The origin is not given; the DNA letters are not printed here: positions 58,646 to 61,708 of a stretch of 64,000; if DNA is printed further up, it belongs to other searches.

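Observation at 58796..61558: SelA-like PLP-fold domain fused to PAS-GGDEF-HD-GYP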

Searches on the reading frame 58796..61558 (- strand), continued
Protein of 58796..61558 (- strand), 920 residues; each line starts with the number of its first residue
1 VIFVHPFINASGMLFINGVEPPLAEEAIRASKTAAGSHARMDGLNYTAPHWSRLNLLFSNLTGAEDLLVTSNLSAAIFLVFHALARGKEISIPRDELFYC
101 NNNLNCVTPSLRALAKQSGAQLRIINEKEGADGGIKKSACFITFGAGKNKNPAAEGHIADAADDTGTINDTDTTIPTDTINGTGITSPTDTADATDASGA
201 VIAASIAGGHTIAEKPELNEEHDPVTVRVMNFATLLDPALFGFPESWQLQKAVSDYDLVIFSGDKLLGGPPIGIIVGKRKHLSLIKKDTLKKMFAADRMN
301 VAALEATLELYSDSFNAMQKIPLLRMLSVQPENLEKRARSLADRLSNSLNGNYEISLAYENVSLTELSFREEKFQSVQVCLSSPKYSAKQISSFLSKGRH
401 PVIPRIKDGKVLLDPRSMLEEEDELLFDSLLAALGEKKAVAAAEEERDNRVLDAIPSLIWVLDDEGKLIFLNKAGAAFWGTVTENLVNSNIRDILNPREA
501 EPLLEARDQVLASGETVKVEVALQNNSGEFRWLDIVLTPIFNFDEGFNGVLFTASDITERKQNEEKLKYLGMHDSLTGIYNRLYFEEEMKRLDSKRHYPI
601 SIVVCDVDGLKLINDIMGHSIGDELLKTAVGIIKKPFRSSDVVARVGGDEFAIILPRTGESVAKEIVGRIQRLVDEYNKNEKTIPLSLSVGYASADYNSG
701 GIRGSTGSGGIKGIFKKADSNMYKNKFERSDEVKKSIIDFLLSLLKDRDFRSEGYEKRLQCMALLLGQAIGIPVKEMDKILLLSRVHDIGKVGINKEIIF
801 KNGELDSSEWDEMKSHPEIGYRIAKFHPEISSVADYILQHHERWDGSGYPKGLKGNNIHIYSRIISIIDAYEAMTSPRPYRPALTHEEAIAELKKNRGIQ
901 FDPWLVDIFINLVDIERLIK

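Call 35: find_homologous_proteins(query=window:58796-61558:-, max_evalue=1e-10)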
Query window:58796-61558:- (920 aa): 493 proteins with E <= 1e-10 among 8000 candidates; the best 120 are listed.
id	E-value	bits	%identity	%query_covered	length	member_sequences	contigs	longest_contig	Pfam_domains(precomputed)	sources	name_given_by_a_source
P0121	0.0e+0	1972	96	100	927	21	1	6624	PF08447.19,PF13426.14,PF03841.20,PF13188.14,PF13487.13,PF01966.29,PF08448.17,PF00989.32,PF00990.27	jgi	-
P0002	0.0e+0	1191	79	76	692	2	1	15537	PF13426.14,PF03841.20,PF13188.14,PF08448.17,PF00989.32,PF00990.27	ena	-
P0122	0.0e+0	1112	59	100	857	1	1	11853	PF13426.14,PF03841.20,PF13487.13,PF01966.29,PF08448.17,PF00989.32,PF00990.27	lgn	-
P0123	0.0e+0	1073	57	100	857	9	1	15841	PF13426.14,PF03841.20,PF13487.13,PF01966.29,PF08448.17,PF00989.32,PF00990.27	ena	-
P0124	1.5e-282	958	52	100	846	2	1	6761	PF08447.19,PF13426.14,PF03841.20,PF13487.13,PF01966.29,PF08448.17,PF00989.32,PF00990.27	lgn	-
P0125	4.1e-268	910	51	99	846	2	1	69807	PF08447.19,PF13426.14,PF03841.20,PF13188.14,PF13487.13,PF01966.29,PF08448.17,PF00989.32,PF00990.27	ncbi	-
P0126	9.4e-256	869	49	99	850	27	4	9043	PF08447.19,PF13426.14,PF03841.20,PF13188.14,PF13487.13,PF01966.29,PF08448.17,PF00990.27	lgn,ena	-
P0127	1.1e-254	866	49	99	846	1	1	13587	PF13426.14,PF03841.20,PF13487.13,PF01966.29,PF08448.17,PF00989.32,PF00990.27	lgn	-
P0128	1.0e-224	767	45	100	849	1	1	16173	PF13426.14,PF03841.20,PF13188.14,PF13487.13,PF01966.29,PF08448.17,PF00989.32,PF00990.27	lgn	-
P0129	4.3e-41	159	28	31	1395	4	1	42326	PF08447.19,PF13426.14,PF13188.14,PF02743.25,PF08448.17,PF00563.26,PF00989.32,PF00990.27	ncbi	-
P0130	2.0e-40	157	27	34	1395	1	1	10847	PF08447.19,PF13426.14,PF13188.14,PF02743.25,PF08448.17,PF00563.26,PF00989.32,PF00990.27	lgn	-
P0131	2.1e-38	150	34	19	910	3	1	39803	PF20972.3,PF13487.13,PF01966.29,PF00990.27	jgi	jgi:diguanylate cyclase (GGDEF)-like protein/putative nucleotidyltransferase with HDIG domain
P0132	4.6e-38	149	32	19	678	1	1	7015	PF08668.19,PF13487.13,PF01966.29,PF23198.2,PF00072.31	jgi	jgi:putative two-component system response regulator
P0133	1.1e-34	138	29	37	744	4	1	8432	PF13185.13,PF13487.13,PF01966.29,PF01590.33,PF00990.27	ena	-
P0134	1.4e-33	134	35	20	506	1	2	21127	PF03841.20,PF12390.14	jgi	jgi:L-seryl-tRNA(Ser) seleniumtransferase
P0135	9.5e-33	131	36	19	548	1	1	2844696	PF03841.20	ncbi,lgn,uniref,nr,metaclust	ncbi:L-seryl-tRNA(Sec) selenium transferase [Thermaerobacter marianensis DSM 12885]|uniref:L-seryl-t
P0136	1.4e-32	131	35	24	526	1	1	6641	PF03841.20,PF12390.14,PF01053.27,PF01041.24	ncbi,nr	ncbi:MAG: L-seryl-tRNA(Sec) selenium transferase [Firmicutes bacterium]|nr:L-seryl-tRNA(Sec) seleniu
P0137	1.8e-32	130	34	24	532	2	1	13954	PF03841.20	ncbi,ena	-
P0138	6.3e-32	129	33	25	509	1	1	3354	PF03841.20,PF12390.14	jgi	jgi:L-seryl-tRNA(Ser) seleniumtransferase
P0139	7.3e-32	128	40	19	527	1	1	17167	PF03841.20,PF01053.27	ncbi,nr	ncbi:MAG: L-seryl-tRNA(Sec) selenium transferase [Firmicutes bacterium]|nr:L-seryl-tRNA(Sec) seleniu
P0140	3.1e-31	126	35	22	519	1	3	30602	PF03841.20,PF12390.14,PF01053.27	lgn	-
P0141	4.0e-31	126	36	20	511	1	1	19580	PF03841.20,PF12390.14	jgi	jgi:L-seryl-tRNA(Ser) seleniumtransferase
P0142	7.5e-31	125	35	22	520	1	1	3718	PF03841.20,PF01053.27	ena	-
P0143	1.3e-30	124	34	20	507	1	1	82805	PF03841.20,PF12390.14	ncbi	-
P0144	4.2e-30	123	29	47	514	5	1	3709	PF03841.20,PF12390.14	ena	-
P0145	1.0e-29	121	34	22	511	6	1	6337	PF03841.20,PF12390.14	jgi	-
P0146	1.1e-29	121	29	25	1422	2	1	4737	PF08447.19,PF13426.14,PF13188.14,PF13185.13,PF24820.2,PF08448.17,PF13492.13,PF00563.26,PF00989.32,PF00990.27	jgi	-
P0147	1.3e-29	121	28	46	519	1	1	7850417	PF03841.20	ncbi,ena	-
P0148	1.4e-29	121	32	23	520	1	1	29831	PF03841.20,PF12390.14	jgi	-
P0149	1.7e-29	121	27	42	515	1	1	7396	PF03841.20,PF12390.14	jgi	-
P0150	2.6e-29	120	28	41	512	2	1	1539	PF03841.20,PF12390.14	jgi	-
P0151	2.8e-29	120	39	18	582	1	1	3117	PF03841.20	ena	-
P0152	3.2e-29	120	28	48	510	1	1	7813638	PF03841.20,PF12390.14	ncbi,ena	-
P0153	3.8e-29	119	28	29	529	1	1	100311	PF03841.20,PF12390.14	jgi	-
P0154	4.0e-29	119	27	45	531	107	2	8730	PF03841.20,PF12390.14,PF01212.28,PF01053.27,PF01041.24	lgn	-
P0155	5.0e-29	119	36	23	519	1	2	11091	PF03841.20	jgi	jgi:L-seryl-tRNA(Ser) seleniumtransferase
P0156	7.1e-29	119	27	46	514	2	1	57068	PF03841.20,PF12390.14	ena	-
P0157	1.7e-28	117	31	37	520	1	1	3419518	PF03841.20,PF12390.14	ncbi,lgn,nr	ncbi:L-seryl-tRNA(Sec) selenium transferase [Phycisphaerae bacterium RAS1]|nr:L-seryl-tRNA(Sec) sele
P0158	2.4e-28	117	34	21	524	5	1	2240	PF03841.20,PF12390.14,PF00266.26,PF01053.27,PF01041.24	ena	-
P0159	4.9e-28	116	31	23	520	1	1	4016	PF03841.20,PF12390.14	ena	-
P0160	5.3e-28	116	26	47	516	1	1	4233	PF03841.20,PF12390.14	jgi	jgi:L-seryl-tRNA(Ser) seleniumtransferase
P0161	6.1e-28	115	28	45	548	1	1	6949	PF03841.20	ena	-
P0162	6.1e-28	115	35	21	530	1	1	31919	PF13487.13,PF01966.29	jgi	jgi:HD-GYP domain-containing protein (c-di-GMP phosphodiesterase class II)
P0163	9.6e-28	115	28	40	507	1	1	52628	PF03841.20,PF12390.14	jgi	jgi:L-seryl-tRNA(Ser) seleniumtransferase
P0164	1.3e-27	114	35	20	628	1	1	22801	PF03841.20,PF01926.30,PF00009.34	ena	-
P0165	1.4e-27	114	33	23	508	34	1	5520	PF03841.20,PF12390.14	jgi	jgi:L-seryl-tRNA(Ser) seleniumtransferase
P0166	1.6e-27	114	36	22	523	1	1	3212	PF03841.20,PF12390.14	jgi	jgi:L-seryl-tRNA(Ser) seleniumtransferase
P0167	1.8e-27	114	31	25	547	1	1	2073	PF03841.20,PF12390.14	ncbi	-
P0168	2.0e-27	114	29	40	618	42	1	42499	PF03841.20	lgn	-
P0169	2.1e-27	114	32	24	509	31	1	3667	PF03841.20,PF12390.14,PF01041.24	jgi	jgi:L-seryl-tRNA(Ser) seleniumtransferase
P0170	2.2e-27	114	28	46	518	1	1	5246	PF03841.20,PF12390.14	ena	-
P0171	2.4e-27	114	35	18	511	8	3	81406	PF03841.20,PF12390.14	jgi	-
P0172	4.0e-27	113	32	21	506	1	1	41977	PF03841.20,PF12390.14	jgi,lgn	jgi:L-seryl-tRNA(Ser) seleniumtransferase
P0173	4.5e-27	113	30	23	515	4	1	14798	PF03841.20,PF01053.27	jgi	jgi:L-seryl-tRNA(Ser) seleniumtransferase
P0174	4.8e-27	113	27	46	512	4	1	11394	PF03841.20,PF12390.14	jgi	jgi:L-seryl-tRNA(Ser) seleniumtransferase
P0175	8.2e-27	112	32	27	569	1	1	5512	PF03841.20,PF12390.14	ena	-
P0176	8.4e-27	112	35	19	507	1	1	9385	PF03841.20,PF12390.14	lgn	-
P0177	1.0e-26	111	35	22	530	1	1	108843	PF03841.20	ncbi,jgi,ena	-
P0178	2.0e-26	110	30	24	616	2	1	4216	PF03841.20,PF12390.14,PF13407.13,PF01212.28,PF01053.27,PF01041.24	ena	-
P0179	2.6e-26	110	27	42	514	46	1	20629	PF03841.20,PF12390.14,PF00266.26,PF01212.28,PF01053.27,PF01041.24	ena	-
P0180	2.9e-26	110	36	20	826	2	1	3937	PF08447.19,PF13426.14,PF13188.14,PF08448.17,PF00563.26,PF00989.32,PF00990.27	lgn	-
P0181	3.1e-26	110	28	47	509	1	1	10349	PF03841.20,PF12390.14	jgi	-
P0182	3.8e-26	110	32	23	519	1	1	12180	PF03841.20,PF12390.14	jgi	jgi:L-seryl-tRNA(Ser) seleniumtransferase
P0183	6.7e-26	109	32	21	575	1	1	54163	PF03841.20,PF12390.14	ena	-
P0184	7.0e-26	109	29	37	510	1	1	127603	PF03841.20,PF12390.14,PF01053.27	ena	-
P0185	7.7e-26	109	31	24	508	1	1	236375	PF03841.20,PF12390.14,PF00266.26,PF01053.27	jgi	jgi:L-seryl-tRNA(Ser) seleniumtransferase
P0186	8.3e-26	108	32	23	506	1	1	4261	PF03841.20,PF12390.14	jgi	jgi:L-seryl-tRNA(Ser) seleniumtransferase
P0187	1.2e-25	108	38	19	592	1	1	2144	PF03841.20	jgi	jgi:L-seryl-tRNA(Ser) seleniumtransferase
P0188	1.3e-25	108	28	47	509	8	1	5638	PF03841.20,PF12390.14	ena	-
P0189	1.5e-25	108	33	22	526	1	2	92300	PF03841.20,PF12390.14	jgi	jgi:L-seryl-tRNA(Ser) seleniumtransferase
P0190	1.7e-25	107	38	19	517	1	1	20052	PF03841.20,PF00266.26,PF01212.28,PF01053.27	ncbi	-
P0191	2.8e-25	107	36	21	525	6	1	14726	PF03841.20,PF12390.14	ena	-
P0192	4.1e-25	106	27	40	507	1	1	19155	PF03841.20,PF01212.28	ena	-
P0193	4.5e-25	106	26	46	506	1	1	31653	PF03841.20,PF12390.14,PF00266.26,PF01212.28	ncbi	-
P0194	5.3e-25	106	27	46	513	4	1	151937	PF03841.20,PF12390.14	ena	-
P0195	5.6e-25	106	32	25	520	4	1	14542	PF03841.20,PF12390.14,PF00266.26,PF01053.27,PF01041.24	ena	-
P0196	5.8e-25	106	31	19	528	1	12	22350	PF03841.20,PF12390.14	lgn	-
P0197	6.0e-25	106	29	21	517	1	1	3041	PF03841.20,PF12390.14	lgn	-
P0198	6.3e-25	105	26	33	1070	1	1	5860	PF08447.19,PF13426.14,PF13188.14,PF08448.17,PF00563.26,PF00989.32,PF00990.27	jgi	jgi:diguanylate cyclase (GGDEF)-like protein/PAS domain S-box-containing protein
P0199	6.4e-25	105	32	24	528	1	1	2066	PF03841.20,PF12390.14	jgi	jgi:L-seryl-tRNA(Ser) seleniumtransferase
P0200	6.5e-25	105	38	20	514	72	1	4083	PF03841.20,PF12390.14,PF01053.27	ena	-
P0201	6.6e-25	105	32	21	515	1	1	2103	PF03841.20,PF12390.14,PF00266.26,PF01053.27,PF01041.24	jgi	-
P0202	1.0e-24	105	33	22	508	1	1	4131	PF03841.20,PF12390.14,PF01053.27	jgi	jgi:L-seryl-tRNA(Ser) seleniumtransferase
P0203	1.0e-24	105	29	24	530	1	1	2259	PF03841.20,PF12390.14,PF01041.24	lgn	-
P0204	1.5e-24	104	32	22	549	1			PF03841.20,PF12390.14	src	-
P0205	1.6e-24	104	25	44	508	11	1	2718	PF03841.20,PF12390.14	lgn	-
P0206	1.6e-24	104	31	22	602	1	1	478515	PF03841.20,PF12390.14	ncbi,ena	-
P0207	1.8e-24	104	36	18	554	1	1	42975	PF03841.20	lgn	-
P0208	1.8e-24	104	34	24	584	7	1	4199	PF03841.20,PF12390.14,PF01212.28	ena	-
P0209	2.3e-24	104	33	20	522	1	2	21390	PF03841.20,PF12390.14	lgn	-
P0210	2.5e-24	104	37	19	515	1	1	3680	PF03841.20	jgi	jgi:L-seryl-tRNA(Ser) seleniumtransferase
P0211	2.6e-24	103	40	12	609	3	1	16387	PF03841.20,PF12390.14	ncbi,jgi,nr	ncbi:MAG TPA: L-seryl-tRNA(Sec) selenium transferase [Myxococcota bacterium]|jgi:L-seryl-tRNA(Ser) s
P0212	2.9e-24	103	36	18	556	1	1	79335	PF03841.20,PF01053.27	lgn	-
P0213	3.2e-24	103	27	28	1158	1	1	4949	PF13596.13,PF08447.19,PF13426.14,PF13188.14,PF08448.17,PF00563.26,PF00989.32,PF00990.27,PF03924.20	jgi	jgi:diguanylate cyclase (GGDEF)-like protein/PAS domain S-box-containing protein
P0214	3.5e-24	103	32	21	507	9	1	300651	PF03841.20,PF12390.14,PF01053.27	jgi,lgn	-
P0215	3.6e-24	103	38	19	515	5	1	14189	PF03841.20,PF12390.14,PF01053.27,PF01041.24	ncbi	ncbi:MAG: L-seryl-tRNA(Sec) selenium transferase [Pyrinomonadaceae bacterium]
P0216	4.2e-24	103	37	18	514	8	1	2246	PF03841.20,PF12390.14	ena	-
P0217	4.7e-24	103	34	20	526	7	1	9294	PF03841.20,PF12390.14,PF01053.27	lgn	-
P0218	4.9e-24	103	31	22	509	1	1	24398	PF03841.20,PF12390.14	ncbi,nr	ncbi:MAG TPA: L-seryl-tRNA(Sec) selenium transferase [Candidatus Acidoferrales bacterium]|nr:L-seryl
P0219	5.6e-24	102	30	22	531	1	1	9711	PF03841.20,PF12390.14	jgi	jgi:L-seryl-tRNA(Ser) seleniumtransferase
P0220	7.0e-24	102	37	19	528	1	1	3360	PF03841.20,PF12390.14,PF01053.27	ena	-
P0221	8.8e-24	102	27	46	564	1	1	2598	PF03841.20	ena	-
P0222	9.4e-24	102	29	24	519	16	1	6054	PF03841.20,PF12390.14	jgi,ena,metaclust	metaclust:\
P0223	1.0e-23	102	27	41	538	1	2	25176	PF03841.20,PF12390.14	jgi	-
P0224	1.1e-23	101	36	18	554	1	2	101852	PF03841.20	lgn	-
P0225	1.2e-23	101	35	22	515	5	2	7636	PF03841.20,PF12390.14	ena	-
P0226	1.5e-23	101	34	18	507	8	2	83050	PF03841.20,PF12390.14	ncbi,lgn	ncbi:MAG TPA: L-seryl-tRNA(Sec) selenium transferase [Ktedonobacterales bacterium]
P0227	1.7e-23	101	27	46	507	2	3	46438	PF03841.20,PF12390.14,PF01053.27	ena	-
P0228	1.8e-23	101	29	24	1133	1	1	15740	PF03841.20,PF12390.14,PF00009.34,PF25461.2,PF03144.32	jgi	-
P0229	1.9e-23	101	29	24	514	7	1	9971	PF03841.20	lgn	-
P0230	2.1e-23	100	27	47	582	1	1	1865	PF03841.20,PF12390.14,PF01212.28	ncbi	-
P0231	2.4e-23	100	37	19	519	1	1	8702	PF03841.20,PF12390.14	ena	-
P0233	2.9e-23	100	34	18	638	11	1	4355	PF03841.20,PF12390.14,PF03167.26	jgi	jgi:L-seryl-tRNA(Ser) seleniumtransferase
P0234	3.1e-23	100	32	19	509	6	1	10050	PF03841.20,PF12390.14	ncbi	-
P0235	3.9e-23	100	29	28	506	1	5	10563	PF03841.20,PF12390.14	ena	-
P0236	3.9e-23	100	32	19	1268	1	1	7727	PF08447.19,PF13426.14,PF13188.14,PF13185.13,PF01590.33,PF08448.17,PF13492.13,PF00989.32,PF00990.27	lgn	-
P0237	4.0e-23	100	31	19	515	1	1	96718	PF03841.20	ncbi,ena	-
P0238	4.8e-23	99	34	21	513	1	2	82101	PF03841.20,PF12390.14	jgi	jgi:L-seryl-tRNA(Ser) seleniumtransferase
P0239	6.1e-23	99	33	24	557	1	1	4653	PF03841.20,PF12390.14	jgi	-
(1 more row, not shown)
